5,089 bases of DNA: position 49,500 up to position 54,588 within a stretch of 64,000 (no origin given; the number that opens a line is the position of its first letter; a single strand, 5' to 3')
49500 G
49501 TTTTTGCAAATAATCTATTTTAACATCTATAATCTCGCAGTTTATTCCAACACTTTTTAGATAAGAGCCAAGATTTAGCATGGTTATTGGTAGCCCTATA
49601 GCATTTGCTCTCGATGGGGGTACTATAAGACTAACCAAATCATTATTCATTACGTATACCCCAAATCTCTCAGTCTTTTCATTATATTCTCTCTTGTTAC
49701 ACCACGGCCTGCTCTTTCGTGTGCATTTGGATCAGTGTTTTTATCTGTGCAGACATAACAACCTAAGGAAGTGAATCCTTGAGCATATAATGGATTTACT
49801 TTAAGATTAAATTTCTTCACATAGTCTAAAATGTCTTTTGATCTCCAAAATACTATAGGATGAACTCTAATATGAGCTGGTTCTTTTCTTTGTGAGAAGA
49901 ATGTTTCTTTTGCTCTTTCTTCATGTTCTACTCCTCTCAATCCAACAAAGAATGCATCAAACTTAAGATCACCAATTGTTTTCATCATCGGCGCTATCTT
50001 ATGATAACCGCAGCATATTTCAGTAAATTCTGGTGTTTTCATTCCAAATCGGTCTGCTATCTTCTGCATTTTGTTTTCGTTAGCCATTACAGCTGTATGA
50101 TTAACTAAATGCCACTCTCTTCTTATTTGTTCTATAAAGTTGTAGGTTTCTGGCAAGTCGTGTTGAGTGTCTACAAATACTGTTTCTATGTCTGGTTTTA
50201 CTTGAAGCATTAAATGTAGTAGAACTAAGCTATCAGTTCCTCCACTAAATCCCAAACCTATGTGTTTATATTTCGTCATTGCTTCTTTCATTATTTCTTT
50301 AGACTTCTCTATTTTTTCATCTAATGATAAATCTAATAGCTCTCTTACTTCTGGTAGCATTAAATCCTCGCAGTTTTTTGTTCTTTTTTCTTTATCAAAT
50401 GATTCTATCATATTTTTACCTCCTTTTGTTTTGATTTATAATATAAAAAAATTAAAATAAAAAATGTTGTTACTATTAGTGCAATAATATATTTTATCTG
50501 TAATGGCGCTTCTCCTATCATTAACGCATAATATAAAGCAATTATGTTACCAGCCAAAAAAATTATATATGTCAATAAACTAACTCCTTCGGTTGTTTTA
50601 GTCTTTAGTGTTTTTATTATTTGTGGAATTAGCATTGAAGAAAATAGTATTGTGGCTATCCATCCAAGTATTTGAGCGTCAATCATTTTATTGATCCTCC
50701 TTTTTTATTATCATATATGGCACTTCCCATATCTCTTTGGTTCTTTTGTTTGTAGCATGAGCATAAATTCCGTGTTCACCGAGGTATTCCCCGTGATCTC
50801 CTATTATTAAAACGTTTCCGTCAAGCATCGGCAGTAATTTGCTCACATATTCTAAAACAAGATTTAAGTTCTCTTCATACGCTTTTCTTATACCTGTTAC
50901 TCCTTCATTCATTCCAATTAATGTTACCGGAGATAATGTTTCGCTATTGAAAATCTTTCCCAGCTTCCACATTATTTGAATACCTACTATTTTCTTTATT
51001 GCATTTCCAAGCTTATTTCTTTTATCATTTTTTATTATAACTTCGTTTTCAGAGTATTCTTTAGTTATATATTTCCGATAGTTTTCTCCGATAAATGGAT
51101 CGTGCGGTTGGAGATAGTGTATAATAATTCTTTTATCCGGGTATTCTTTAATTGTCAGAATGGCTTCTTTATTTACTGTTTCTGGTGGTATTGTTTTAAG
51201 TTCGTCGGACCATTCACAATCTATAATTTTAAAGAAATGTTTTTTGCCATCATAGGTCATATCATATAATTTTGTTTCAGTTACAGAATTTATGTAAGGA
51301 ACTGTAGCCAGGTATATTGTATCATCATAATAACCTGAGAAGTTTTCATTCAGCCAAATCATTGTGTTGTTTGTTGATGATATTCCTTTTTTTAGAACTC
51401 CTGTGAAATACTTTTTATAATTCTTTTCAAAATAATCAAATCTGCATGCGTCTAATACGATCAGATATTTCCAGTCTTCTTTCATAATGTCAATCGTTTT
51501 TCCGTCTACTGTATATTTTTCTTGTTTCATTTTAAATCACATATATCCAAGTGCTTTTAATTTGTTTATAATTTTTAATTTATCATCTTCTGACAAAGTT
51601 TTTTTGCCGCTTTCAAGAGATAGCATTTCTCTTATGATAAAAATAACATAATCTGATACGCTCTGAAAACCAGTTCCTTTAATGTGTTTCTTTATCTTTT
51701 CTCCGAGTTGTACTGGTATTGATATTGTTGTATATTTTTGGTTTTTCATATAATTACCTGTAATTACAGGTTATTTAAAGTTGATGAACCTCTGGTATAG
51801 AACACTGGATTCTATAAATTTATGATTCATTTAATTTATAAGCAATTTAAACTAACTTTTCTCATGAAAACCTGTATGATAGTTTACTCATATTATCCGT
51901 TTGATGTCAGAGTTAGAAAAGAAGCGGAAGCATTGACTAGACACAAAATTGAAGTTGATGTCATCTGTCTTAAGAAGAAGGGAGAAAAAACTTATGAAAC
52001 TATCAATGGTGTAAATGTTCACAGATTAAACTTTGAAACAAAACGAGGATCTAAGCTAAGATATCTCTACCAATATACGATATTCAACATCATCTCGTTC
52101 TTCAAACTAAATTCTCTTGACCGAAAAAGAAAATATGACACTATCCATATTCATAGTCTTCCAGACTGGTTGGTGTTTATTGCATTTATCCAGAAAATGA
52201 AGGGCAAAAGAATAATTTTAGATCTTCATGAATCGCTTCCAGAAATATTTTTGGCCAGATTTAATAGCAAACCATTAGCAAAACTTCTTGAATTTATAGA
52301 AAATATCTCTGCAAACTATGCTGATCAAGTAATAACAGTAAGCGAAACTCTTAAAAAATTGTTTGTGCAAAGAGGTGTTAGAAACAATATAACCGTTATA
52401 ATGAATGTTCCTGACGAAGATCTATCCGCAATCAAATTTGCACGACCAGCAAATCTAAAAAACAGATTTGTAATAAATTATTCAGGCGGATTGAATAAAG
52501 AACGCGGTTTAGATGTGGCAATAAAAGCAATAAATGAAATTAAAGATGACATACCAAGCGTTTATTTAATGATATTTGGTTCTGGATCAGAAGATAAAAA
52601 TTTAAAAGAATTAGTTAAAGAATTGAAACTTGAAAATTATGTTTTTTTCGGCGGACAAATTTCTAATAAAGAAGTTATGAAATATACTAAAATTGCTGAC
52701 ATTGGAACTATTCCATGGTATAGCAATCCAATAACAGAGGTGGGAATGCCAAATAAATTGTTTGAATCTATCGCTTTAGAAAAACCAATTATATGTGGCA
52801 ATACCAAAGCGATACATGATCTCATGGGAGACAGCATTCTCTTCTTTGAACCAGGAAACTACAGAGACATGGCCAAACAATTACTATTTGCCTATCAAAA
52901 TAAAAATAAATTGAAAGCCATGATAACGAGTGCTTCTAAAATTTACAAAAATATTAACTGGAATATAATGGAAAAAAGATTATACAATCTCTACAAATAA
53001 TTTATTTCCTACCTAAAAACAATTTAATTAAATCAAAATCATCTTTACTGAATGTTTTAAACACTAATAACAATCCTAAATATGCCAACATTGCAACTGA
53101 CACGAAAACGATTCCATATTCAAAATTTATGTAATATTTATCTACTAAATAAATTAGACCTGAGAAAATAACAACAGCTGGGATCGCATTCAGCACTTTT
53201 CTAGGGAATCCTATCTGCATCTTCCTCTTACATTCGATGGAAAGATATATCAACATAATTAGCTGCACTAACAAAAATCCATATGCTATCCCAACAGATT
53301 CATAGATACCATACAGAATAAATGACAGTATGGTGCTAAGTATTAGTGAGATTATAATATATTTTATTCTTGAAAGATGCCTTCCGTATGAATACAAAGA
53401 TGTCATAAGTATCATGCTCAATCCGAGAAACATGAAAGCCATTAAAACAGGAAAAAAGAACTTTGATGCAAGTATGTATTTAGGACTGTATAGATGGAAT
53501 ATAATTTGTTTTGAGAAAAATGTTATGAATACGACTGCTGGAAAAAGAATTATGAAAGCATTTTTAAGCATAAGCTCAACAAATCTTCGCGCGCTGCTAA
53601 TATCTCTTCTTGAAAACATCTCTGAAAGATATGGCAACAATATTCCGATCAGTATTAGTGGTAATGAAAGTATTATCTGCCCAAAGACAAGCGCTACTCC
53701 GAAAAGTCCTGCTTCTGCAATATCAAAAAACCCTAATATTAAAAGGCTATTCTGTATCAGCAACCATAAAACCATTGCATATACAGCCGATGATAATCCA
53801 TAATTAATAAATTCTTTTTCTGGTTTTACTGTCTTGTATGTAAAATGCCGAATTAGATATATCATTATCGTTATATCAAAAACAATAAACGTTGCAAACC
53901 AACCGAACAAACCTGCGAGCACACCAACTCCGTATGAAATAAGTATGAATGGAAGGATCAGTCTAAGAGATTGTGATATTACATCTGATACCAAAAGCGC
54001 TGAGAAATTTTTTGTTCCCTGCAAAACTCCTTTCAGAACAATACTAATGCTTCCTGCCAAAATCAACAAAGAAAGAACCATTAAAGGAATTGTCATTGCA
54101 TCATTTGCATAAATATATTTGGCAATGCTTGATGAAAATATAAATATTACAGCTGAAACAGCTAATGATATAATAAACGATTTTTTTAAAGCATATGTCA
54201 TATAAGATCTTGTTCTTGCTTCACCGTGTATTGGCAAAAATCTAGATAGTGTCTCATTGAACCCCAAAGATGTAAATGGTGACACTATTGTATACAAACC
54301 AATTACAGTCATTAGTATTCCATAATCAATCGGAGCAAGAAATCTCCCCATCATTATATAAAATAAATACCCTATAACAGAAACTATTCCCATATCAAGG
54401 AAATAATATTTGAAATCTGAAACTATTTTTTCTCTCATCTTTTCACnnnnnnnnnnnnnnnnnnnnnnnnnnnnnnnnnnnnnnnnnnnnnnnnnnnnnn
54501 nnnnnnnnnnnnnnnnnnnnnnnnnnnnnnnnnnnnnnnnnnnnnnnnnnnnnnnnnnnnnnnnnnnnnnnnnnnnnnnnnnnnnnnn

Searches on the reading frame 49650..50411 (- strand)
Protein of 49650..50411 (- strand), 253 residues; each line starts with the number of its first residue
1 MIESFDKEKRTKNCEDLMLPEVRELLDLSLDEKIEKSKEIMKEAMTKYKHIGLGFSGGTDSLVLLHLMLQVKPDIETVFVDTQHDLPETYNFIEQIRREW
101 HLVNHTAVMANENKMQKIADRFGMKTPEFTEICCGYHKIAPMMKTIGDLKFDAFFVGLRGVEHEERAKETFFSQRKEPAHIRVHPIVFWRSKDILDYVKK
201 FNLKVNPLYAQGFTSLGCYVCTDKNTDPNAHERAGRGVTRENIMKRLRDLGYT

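Call 29: search_protein_families(library=pfam, proteins=[window:49650-50411:-], max_evalue=0.0001)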
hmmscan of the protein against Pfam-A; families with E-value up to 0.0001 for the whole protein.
window:49650-50411:- (253 aa): 1 family
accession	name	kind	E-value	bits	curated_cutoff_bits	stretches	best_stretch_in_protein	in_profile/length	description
PF01507.26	PAPS_reduct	-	4.1e-44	151.1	22.5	1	53-223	4-174/175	Phosphoadenosine phosphosulfate reductase domain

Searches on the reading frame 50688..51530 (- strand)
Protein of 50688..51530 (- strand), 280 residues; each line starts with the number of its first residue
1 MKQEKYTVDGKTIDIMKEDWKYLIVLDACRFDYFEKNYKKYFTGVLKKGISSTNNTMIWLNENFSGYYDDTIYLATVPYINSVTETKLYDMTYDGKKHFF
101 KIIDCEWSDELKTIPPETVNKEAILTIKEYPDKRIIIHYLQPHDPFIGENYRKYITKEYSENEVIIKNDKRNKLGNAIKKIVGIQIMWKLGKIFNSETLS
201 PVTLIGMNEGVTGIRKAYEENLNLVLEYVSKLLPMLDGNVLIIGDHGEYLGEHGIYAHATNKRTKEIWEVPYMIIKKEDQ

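Call 29: search_protein_families(library=pfam, proteins=[window:50688-51530:-], max_evalue=0.0001)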
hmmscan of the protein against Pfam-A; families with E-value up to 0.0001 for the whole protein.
window:50688-51530:- (280 aa): 1 family
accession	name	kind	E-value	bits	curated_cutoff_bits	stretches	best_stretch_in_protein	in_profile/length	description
PF00884.28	Sulfatase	-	7.5e-06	25.9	25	1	113-277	143-274/301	Sulfatase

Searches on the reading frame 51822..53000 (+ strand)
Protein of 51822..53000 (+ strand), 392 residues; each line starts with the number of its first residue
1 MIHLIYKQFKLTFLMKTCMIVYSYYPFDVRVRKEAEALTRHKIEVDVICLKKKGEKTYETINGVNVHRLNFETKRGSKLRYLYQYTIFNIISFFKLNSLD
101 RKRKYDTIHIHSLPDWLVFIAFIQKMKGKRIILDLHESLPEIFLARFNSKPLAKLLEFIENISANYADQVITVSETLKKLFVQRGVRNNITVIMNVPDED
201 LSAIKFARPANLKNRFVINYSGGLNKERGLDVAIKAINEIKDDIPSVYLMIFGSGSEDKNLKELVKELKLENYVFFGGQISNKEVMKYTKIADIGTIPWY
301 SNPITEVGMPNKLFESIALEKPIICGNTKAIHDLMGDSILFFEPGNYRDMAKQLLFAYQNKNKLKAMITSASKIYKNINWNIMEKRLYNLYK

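Call 29: search_protein_families(library=pfam, proteins=[window:51822-53000:+], max_evalue=0.0001)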
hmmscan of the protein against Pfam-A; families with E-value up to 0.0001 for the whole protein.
window:51822-53000:+ (392 aa): 5 families
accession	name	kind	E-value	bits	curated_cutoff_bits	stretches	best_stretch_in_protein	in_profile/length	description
PF00534.26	Glycos_transf_1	-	1.5e-25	90.1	26.4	1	211-372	11-170/172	Glycosyl transferases group 1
PF13692.12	Glyco_trans_1_4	-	1.6e-18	67.8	27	1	216-359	2-141/142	Glycosyl transferases group 1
PF13439.12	Glyco_transf_4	-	2.2e-18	67.3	28.5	1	31-195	8-164/170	Glycosyltransferase Family 4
PF13579.12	Glyco_trans_4_4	-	1.3e-15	58.6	29.7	1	29-195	5-157/158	Glycosyl transferase 4-like domain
PF13477.12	Glyco_trans_4_2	-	2.7e-07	31.3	23.4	1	34-172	16-137/139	Glycosyl transferase 4-like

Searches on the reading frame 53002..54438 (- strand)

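Call 29: search_protein_families(library=pfam, proteins=[window:53002-54438:-], max_evalue=0.0001)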
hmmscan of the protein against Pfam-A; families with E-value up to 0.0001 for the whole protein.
window:53002-54438:- (478 aa): 3 families
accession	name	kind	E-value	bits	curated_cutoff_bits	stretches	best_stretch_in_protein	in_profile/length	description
PF13440.11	Polysacc_synt_3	-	5.2e-17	62.5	23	1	30-322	2-289/293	Polysaccharide biosynthesis protein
PF01943.22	Polysacc_synt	-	1e-14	55.1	28.2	1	11-274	7-273/274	Polysaccharide biosynthesis protein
PF03023.19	MurJ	-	9.6e-09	34.8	27.4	1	118-445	99-446/451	Lipid II flippase MurJ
